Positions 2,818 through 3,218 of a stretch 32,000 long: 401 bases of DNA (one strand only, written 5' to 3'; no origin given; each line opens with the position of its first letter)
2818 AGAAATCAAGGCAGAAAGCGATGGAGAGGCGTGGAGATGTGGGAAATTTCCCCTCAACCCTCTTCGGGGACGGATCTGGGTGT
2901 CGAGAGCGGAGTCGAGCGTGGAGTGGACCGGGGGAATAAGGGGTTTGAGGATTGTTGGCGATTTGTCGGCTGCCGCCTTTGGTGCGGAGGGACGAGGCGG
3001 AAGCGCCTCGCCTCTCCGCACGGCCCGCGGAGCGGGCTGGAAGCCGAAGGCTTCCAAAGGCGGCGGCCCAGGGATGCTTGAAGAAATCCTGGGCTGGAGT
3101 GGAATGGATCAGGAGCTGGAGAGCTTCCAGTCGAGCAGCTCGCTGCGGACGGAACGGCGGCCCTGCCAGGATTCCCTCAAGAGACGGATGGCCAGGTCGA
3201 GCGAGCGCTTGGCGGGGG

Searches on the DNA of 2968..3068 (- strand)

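Call 73: build_rna_model(alignment_id=A3)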
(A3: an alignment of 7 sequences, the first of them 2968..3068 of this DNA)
Model R1 built from alignment A3 (7 sequences, 122 columns); structure: RNAalifold consensus.
model positions 106; base pairs 36; branch points 2; effective number of sequences 1.51; information 0.59 bits per position. Calibrated on 0.2 Mb of random sequence (short: E-values are rough).
structure used (alignment columns):
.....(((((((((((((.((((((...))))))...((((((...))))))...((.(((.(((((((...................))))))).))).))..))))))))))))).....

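Call 74: search_with_rna_model(model_id=R1, sources=[window, L001, L002, L003, L004, L005, L006, L007, L008, L009, L010, L011, L012, L013, L014, L015, L016, L017, L018, L019, L020, L021, L022, L023, L024, L025, L026, L027, L028, L029, L030, L031, L032, L033, L034, L035, L036, L037, L038, L039, L040, L041, L042], max_evalue=1)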
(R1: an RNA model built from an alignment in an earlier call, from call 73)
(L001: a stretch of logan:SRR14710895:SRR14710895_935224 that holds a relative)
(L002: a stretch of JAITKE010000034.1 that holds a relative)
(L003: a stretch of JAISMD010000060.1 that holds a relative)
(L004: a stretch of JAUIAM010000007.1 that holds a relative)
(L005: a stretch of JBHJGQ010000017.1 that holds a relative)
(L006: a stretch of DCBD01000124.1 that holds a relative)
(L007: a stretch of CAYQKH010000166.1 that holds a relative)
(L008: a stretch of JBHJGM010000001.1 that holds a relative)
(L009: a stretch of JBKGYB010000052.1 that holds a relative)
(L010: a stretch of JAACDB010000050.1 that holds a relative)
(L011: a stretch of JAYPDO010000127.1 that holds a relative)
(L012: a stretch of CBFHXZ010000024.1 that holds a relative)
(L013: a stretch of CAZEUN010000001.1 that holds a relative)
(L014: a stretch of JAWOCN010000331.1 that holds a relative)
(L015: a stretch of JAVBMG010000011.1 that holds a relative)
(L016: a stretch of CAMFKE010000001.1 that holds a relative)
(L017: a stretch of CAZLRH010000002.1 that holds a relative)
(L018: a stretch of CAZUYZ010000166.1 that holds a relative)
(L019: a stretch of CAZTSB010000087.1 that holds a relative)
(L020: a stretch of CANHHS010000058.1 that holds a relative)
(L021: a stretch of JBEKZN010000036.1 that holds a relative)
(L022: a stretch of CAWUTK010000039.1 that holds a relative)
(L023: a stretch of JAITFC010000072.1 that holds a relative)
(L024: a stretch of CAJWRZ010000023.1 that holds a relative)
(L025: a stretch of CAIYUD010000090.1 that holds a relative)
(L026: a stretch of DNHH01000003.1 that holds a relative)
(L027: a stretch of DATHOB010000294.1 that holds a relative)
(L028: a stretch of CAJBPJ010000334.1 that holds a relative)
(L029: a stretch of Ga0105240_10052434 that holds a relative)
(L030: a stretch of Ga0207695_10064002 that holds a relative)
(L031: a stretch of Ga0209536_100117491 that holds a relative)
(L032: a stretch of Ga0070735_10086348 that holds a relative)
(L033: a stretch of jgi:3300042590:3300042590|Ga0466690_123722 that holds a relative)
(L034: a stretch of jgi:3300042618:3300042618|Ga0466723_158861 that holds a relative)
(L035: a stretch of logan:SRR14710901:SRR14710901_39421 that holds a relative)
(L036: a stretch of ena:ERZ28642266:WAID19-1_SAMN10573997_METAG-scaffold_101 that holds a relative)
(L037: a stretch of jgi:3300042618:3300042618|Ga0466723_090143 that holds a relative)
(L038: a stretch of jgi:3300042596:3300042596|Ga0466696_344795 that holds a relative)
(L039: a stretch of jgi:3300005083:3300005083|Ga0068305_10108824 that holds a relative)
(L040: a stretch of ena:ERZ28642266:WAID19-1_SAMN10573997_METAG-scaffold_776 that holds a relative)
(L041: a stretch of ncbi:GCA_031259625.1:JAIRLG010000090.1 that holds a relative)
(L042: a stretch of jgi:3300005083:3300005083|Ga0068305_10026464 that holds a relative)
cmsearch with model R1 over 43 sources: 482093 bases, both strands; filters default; matches with E-value up to 1: 35.
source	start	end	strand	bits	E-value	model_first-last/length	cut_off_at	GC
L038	3885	3990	-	102.5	6.8e-19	1-106/106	no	0.61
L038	7260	7365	-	101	1.4e-18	1-106/106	no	0.58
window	18876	18980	-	98.1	5.9e-18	1-106/106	no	0.72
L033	1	104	+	96.4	1.3e-17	4-106/106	5'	0.69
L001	7246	7346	+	95.4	2.2e-17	1-106/106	no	0.72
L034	1955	2064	-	89.6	3.9e-16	1-106/106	no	0.54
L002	3857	3957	+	80.7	2.9e-14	1-106/106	no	0.69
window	2968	3068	-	80.6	3e-14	1-106/106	no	0.75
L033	7726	7822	+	71.7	2.4e-12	1-106/106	no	0.68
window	13717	13814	+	67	2.3e-11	1-106/106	no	0.7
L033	12269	12370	-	61.1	4.2e-10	1-106/106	no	0.71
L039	5781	5882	+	59.8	7.9e-10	1-106/106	no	0.81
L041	243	358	+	57.1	3e-09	1-106/106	no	0.7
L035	1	88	-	55.7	6e-09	1-84/106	3'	0.51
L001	7246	7346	-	45.3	9.3e-07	1-106/106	no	0.72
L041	4880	4983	+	43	2.9e-06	1-106/106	no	0.87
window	2968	3068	+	35.2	0.00013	1-106/106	no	0.75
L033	32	139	-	34.2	0.00021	1-106/106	no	0.71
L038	7260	7365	+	33.3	0.00034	1-106/106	no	0.58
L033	5423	5563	-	32.6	0.00047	1-106/106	no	0.78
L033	1663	1799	-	31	0.001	1-106/106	no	0.76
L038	3885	3990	+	31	0.001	1-106/106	no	0.61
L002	3857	3957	-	30.8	0.0011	1-106/106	no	0.69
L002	1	60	+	28.1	0.0043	43-106/106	5'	0.63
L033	7726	7822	-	28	0.0044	1-106/106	no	0.68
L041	243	358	-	26.9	0.0075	1-106/106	no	0.7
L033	7366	7526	+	26.1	0.011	1-106/106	no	0.76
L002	1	60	-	23.9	0.033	1-98/106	3'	0.63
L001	1319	1401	-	21.5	0.1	1-106/106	no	0.73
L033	169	196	-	17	0.94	1-106/106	no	0.79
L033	169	196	+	17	0.94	1-106/106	no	0.79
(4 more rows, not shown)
